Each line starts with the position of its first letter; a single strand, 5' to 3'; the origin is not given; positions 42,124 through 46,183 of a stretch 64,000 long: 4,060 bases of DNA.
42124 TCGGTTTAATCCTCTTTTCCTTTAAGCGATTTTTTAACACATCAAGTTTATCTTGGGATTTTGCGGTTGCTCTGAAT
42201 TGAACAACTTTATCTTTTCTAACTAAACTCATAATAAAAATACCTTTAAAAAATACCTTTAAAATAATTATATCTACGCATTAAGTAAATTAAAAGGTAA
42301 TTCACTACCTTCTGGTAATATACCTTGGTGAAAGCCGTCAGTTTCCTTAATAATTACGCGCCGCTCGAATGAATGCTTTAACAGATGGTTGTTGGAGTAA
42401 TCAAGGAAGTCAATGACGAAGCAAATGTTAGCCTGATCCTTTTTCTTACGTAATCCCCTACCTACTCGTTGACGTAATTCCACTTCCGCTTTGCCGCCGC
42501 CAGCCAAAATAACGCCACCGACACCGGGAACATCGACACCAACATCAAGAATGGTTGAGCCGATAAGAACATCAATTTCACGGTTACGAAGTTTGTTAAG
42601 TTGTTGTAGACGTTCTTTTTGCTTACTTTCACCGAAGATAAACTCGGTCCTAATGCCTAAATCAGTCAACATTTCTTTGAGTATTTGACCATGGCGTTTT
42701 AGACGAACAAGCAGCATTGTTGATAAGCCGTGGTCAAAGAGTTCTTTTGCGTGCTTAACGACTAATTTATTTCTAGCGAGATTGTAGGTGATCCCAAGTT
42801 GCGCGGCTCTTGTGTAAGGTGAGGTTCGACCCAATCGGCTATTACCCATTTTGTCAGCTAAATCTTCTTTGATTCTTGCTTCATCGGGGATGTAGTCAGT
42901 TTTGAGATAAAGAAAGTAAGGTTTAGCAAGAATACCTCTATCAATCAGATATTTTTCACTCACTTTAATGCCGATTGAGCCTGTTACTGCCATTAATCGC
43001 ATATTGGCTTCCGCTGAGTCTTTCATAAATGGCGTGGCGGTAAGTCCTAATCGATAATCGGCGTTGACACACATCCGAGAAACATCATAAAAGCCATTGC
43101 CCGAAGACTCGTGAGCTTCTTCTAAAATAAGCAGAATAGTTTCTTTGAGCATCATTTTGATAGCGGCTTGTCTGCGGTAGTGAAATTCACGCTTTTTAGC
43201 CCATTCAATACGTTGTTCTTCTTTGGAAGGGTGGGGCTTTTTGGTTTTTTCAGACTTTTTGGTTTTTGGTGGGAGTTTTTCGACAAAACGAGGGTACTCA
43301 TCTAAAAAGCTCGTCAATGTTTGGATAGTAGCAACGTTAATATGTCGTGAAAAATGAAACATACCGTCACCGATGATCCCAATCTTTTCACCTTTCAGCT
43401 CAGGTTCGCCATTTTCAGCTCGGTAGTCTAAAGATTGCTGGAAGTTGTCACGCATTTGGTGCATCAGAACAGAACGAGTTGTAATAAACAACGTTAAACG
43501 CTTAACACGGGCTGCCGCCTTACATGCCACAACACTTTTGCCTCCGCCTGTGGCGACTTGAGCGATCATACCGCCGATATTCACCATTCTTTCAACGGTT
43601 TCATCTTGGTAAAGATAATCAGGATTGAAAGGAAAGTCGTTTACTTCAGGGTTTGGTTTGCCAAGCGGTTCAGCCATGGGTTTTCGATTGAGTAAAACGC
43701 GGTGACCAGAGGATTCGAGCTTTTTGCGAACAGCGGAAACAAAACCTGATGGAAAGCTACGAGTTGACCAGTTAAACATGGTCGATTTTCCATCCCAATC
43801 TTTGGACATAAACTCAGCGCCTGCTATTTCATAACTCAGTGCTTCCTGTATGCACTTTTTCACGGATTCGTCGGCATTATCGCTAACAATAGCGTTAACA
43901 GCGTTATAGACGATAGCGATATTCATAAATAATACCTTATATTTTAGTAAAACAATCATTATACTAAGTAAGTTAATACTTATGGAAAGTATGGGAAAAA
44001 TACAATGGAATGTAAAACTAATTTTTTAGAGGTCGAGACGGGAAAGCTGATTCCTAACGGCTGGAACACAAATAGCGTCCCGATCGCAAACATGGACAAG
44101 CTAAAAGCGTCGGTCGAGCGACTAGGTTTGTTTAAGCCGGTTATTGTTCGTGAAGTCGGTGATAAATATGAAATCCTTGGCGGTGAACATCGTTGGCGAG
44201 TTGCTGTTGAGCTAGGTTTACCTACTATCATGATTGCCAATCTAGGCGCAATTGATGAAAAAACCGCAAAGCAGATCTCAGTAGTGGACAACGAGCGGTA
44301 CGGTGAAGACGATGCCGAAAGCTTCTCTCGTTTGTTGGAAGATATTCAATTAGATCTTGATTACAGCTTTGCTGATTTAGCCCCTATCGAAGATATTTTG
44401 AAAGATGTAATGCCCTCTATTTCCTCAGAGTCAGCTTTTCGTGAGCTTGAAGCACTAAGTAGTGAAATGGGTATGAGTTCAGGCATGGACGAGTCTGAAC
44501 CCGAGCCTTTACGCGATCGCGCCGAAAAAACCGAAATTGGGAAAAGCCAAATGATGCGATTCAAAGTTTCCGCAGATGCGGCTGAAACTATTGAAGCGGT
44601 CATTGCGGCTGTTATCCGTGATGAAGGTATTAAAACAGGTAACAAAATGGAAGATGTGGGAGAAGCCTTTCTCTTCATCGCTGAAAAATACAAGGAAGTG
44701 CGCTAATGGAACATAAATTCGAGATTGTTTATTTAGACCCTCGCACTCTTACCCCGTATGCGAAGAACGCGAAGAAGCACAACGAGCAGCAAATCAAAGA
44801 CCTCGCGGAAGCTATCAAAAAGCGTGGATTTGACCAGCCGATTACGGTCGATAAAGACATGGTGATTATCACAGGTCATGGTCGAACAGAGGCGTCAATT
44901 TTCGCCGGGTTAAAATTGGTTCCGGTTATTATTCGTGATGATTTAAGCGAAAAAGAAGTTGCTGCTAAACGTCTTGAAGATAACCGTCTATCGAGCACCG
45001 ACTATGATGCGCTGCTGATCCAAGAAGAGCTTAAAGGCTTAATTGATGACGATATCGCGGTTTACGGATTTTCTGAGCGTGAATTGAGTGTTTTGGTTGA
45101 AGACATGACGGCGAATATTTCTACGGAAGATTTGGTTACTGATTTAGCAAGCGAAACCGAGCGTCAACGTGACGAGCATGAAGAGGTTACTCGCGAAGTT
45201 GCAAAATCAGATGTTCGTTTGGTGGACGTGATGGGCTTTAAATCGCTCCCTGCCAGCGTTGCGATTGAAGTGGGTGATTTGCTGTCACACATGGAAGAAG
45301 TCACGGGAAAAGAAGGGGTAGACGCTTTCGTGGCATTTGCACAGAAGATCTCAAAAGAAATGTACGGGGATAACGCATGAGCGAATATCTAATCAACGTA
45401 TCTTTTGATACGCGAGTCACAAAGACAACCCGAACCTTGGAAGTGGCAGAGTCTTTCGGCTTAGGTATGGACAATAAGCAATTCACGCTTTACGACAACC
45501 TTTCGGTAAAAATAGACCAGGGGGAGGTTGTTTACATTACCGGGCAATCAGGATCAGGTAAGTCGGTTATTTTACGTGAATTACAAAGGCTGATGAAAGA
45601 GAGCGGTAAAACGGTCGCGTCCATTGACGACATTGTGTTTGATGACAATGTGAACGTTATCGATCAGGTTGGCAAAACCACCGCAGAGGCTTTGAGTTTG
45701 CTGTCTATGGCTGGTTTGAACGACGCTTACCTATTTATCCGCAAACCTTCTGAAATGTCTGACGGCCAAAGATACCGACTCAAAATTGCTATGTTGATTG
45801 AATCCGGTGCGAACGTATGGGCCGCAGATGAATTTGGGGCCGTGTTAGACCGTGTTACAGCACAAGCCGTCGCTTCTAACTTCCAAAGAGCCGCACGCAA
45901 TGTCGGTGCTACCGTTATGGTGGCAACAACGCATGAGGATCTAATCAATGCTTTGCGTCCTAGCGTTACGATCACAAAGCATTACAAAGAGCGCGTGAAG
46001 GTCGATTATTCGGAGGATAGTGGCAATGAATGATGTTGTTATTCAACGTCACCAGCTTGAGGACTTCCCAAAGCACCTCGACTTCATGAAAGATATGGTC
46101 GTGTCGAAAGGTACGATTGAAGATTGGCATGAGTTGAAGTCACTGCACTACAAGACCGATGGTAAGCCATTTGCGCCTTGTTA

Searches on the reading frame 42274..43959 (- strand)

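Call 26: search_protein_families(library=pfam, proteins=[window:42274-43959:-], max_evalue=0.001)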
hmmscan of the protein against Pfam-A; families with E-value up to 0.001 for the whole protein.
window:42274-43959:- (561 aa): 5 families
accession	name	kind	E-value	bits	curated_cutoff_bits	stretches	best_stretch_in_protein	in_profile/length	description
PF04851.21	ResIII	-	2.1e-15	57.5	22.5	1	117-311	7-163/164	Type III restriction enzyme, res subunit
PF00271.37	Helicase_C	-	2.1e-12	47.7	23.5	1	409-505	13-109/110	Helicase conserved C-terminal domain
PF00270.35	DEAD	-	6.5e-11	42.7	26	1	117-313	3-162/167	DEAD/DEAH box helicase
PF18766.7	SWI2_SNF2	-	2.2e-05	24.7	26.7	1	136-317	26-162/221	SWI2/SNF2 ATPase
PF16203.11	ERCC3_RAD25_C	-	5.4e-05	23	27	1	436-510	80-156/248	ERCC3/RAD25/XPB C-terminal helicase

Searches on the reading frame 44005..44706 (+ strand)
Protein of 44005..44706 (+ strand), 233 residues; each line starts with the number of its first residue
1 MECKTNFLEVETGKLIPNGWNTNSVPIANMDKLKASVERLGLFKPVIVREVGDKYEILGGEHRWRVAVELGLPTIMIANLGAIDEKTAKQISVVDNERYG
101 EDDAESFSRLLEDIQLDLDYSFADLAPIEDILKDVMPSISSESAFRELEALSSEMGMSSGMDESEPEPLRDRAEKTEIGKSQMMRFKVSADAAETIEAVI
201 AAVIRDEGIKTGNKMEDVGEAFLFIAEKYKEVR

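Call 26: search_protein_families(library=pfam, proteins=[window:44005-44706:+], max_evalue=0.001)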
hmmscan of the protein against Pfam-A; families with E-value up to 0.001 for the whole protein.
window:44005-44706:+ (233 aa): 1 family
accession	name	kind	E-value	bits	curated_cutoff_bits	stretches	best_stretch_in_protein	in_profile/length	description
PF02195.25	ParB_N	-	3.3e-11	43.5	26.3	1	29-96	26-93/95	ParB N-terminal domain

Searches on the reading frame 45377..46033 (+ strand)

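Call 26: search_protein_families(library=pfam, proteins=[window:45377-46033:+], max_evalue=0.001)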
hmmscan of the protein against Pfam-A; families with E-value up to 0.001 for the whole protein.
window:45377-46033:+ (218 aa): 10 families
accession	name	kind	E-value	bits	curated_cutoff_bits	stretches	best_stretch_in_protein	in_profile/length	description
PF00005.33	ABC_tran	-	6.6e-14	53.1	25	1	40-152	2-134/137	ABC transporter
PF13191.12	AAA_16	-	3.2e-06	28.2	32.6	1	44-84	19-59/167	AAA ATPase domain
PF02463.25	SMC_N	-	2.5e-05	24.3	40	0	95-201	113-213/220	RecF/RecN/SMC N terminal domain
PF13401.12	AAA_22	-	6.4e-05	23.7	27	1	49-144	5-61/130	AAA domain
PF20720.3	nSTAND3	-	6.8e-05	23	27.2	0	40-86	8-54/155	Novel STAND NTPase 3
PF01583.26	APS_kinase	-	0.00015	22.3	21.1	1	48-84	1-37/152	Adenylylsulphate kinase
PF13555.12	AAA_29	-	0.00016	21.8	27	1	39-73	12-46/61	P-loop containing region of AAA domain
PF05970.20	PIF1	-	0.0004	20.5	25.9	1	32-83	3-56/223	PIF1-like helicase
PF25199.1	nSTAND_NTPase5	-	0.00051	20.3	34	1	47-87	39-80/145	Novel STAND NTPase 5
PF01656.29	CbiA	-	0.00083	19.8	25.4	0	54-164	4-87/125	CobQ/CobB/MinD/ParA nucleotide binding domain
